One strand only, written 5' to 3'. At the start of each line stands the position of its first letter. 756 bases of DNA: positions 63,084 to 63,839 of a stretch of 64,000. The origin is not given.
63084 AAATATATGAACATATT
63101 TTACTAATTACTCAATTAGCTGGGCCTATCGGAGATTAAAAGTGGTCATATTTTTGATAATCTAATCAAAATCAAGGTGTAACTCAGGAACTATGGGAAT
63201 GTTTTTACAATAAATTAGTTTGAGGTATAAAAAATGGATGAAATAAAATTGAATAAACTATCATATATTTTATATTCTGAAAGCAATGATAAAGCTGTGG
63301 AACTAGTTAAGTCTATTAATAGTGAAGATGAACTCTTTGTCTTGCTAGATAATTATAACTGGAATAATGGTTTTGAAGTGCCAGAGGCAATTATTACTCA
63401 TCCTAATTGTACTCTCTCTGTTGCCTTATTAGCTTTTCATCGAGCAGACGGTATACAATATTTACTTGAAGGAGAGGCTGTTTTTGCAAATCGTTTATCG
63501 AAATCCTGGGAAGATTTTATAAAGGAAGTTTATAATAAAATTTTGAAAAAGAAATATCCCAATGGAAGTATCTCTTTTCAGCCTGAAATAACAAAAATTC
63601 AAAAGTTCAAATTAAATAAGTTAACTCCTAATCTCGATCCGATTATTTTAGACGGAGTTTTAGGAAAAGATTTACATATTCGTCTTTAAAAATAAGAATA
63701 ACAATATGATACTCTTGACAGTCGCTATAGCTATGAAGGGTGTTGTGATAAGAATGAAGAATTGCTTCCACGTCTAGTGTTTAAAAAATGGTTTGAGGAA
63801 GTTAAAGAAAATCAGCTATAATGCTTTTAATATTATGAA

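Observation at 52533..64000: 11.5-kb island of polymorphic-toxin immunity genes directly downstream of rplM-rpsI, with no intact toxin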

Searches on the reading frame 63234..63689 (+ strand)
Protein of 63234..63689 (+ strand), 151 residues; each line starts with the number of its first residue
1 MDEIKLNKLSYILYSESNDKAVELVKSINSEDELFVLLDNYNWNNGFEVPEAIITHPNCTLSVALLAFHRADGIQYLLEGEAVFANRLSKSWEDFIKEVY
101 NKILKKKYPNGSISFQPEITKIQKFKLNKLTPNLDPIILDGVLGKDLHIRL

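Call 5: search_protein_families(library=pfam, max_evalue=0.01, proteins=[window:63234-63689:+])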
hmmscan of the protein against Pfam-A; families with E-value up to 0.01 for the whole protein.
window:63234-63689:+ (151 aa): 1 family
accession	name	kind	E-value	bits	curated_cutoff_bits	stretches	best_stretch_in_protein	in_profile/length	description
PF14096.11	DUF4274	-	7e-19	68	27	1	30-104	2-76/76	Domain of unknown function (DUF4274)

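Call 9: find_encoding_contigs(protein=window:63234-63689:+, flank=10000, max_places=8)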
Protein window:63234-63689:+ (151 aa): 22 contigs read that carry it; 8 places shown.
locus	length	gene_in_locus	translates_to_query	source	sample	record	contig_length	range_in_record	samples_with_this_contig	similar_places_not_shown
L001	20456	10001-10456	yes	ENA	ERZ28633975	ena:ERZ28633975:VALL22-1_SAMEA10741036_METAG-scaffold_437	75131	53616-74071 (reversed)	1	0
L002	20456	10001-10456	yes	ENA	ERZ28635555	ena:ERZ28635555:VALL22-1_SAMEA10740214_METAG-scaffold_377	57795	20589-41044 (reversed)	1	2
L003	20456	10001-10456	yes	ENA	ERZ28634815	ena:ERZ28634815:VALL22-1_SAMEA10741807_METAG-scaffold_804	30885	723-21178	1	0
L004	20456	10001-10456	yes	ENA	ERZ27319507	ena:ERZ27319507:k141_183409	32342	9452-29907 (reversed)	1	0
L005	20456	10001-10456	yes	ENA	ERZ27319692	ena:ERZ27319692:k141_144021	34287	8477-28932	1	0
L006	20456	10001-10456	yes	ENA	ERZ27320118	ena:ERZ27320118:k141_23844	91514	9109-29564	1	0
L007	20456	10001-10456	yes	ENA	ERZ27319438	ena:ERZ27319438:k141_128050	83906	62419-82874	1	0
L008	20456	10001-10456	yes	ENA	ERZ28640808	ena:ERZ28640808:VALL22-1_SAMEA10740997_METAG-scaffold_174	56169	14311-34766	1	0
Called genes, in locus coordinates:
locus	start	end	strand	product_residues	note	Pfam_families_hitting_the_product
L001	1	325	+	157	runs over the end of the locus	PF14567:SUKH_5 (faint), PF09346:SMI1_KNR4, PF14568:SUKH_6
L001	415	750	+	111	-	PF25857:DUF7957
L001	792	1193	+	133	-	-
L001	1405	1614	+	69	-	-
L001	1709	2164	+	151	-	PF09346:SMI1_KNR4, PF14568:SUKH_6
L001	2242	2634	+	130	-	PF04634:YezG-like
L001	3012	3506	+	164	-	PF22481:DUF6985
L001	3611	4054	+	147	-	-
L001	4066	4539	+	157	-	PF14567:SUKH_5 (faint), PF09346:SMI1_KNR4, PF14568:SUKH_6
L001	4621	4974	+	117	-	-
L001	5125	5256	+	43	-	PF04634:YezG-like (weak)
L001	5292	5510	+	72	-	PF04634:YezG-like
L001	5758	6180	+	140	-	PF14567:SUKH_5 (faint), PF09346:SMI1_KNR4, PF14568:SUKH_6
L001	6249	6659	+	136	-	PF14567:SUKH_5, PF09346:SMI1_KNR4, PF14568:SUKH_6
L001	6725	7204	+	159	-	PF14434:Imm6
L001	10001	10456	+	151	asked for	PF14096:DUF4274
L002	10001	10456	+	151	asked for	PF14096:DUF4274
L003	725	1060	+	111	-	PF25857:DUF7957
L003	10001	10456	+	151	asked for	PF14096:DUF4274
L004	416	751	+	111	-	PF25857:DUF7957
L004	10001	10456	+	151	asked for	PF14096:DUF4274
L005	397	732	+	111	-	PF25857:DUF7957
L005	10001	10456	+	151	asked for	PF14096:DUF4274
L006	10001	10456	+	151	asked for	PF14096:DUF4274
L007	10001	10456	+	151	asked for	PF14096:DUF4274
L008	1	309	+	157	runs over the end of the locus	PF14567:SUKH_5 (faint), PF09346:SMI1_KNR4, PF14568:SUKH_6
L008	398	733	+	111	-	PF25857:DUF7957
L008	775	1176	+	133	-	-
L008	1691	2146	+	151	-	PF09346:SMI1_KNR4, PF14568:SUKH_6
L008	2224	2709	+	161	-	PF04634:YezG-like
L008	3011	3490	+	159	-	PF22481:DUF6985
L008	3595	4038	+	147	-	-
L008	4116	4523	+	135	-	PF09346:SMI1_KNR4, PF14567:SUKH_5 (faint), PF14568:SUKH_6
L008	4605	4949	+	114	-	-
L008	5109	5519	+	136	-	PF04634:YezG-like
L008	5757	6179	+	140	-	PF09346:SMI1_KNR4, PF14568:SUKH_6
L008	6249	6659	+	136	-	PF14567:SUKH_5, PF09346:SMI1_KNR4, PF14568:SUKH_6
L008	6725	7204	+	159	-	PF14434:Imm6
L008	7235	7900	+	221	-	PF08928:PoNi_N, PF08929:PoNi_C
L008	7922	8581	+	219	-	PF08928:PoNi_N, PF08929:PoNi_C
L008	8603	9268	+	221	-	PF08929:PoNi_C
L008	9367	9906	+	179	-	PF08887:GAD-like, PF08906:T6SS_Tdi1_C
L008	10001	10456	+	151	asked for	PF14096:DUF4274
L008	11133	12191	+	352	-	PF13930:Endonuclea_NS_2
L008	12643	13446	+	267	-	-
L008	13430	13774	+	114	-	-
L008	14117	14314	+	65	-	-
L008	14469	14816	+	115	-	-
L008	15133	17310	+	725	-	PF02378:PTS_EIIC, PF00367:PTS_EIIB, PF00358:PTS_EIIA_1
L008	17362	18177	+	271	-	PF03372:Exo_endo_phos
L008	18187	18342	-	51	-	-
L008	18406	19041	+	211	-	-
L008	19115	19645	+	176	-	PF16157:DUF4865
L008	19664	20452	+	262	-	PF02798:GST_N (weak), PF13409:GST_N_2 (weak), PF00043:GST_C, PF14497:GST_C_3 (weak), PF13410:GST_C_2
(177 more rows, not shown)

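Call 15: search_protein_families(library=ncbifam, max_evalue=0.01, proteins=[window:63234-63689:+, L008:11133-12191:+, L008:12643-13446:+])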
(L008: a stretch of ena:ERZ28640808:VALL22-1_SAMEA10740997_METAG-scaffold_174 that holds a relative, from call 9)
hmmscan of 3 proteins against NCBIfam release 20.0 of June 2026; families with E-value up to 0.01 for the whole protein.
window:63234-63689:+ (151 aa): 0 families

L008:11133-12191:+ (352 aa): 2 families
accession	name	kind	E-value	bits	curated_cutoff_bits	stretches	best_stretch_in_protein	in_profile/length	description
TIGR02794.1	tolA_full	equivalog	0.0012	18.1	59.45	1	253-314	64-175/362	cell envelope integrity protein TolA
NF010295.2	PRK13735.1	equivalog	0.006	14.8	600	1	248-317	846-915/922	conjugal transfer mating-pair stabilization protein TraG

L008:12643-13446:+ (267 aa): 0 families

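Call 64: search_solved_structures(query=L008:11133-12191:+, max_evalue=0.01, show_alignments=2)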
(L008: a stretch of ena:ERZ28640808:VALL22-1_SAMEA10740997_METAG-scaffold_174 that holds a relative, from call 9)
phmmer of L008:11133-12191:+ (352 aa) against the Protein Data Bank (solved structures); distinct sequences matched with E-value up to 0.01: 4.
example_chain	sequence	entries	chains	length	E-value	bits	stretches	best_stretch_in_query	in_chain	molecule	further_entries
2xgr_A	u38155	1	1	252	4.1e-79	269.4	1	44-248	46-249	SPD1 NUCLEASE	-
2xh3_A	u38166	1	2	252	4.4e-78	266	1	44-248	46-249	SPD1 NUCLEASE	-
5fgw_A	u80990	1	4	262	9.7e-07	31.5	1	109-200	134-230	Extracellular streptodornase D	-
5fgu_A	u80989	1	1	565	1.1e-05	28.1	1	109-207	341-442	Green fluorescent protein,Extracellular streptodornase D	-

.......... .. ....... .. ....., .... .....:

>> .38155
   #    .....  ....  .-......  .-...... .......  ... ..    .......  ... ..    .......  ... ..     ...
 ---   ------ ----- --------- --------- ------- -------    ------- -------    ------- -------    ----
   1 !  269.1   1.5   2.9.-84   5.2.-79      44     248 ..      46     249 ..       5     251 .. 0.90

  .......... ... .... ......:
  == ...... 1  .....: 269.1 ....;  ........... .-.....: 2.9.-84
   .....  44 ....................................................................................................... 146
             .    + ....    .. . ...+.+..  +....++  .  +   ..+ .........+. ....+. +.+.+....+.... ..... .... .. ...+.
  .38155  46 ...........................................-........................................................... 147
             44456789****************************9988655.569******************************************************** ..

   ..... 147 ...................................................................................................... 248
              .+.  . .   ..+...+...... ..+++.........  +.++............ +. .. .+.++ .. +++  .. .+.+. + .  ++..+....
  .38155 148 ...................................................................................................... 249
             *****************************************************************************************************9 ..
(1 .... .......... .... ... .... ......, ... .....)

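Call 67: search_solved_structures(query=L008:11250-11900:+, max_evalue=10)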
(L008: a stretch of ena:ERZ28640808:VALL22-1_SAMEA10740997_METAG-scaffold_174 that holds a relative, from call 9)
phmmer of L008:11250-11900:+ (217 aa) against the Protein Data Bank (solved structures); distinct sequences matched with E-value up to 10: 5.
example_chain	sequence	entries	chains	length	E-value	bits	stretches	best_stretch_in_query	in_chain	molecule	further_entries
2xgr_A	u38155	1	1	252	7.8e-79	267.7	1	10-209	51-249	SPD1 NUCLEASE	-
2xh3_A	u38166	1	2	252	7.3e-78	264.5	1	10-209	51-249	SPD1 NUCLEASE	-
5fgu_A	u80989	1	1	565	3.9e-07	33.3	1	70-161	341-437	Green fluorescent protein,Extracellular streptodornase D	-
5fgw_A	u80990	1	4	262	7.1e-07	32.4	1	70-160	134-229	Extracellular streptodornase D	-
3v4t_A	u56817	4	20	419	2.2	11.2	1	150-206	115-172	UDP-N-acetylglucosamine 1-carboxyvinyltransferase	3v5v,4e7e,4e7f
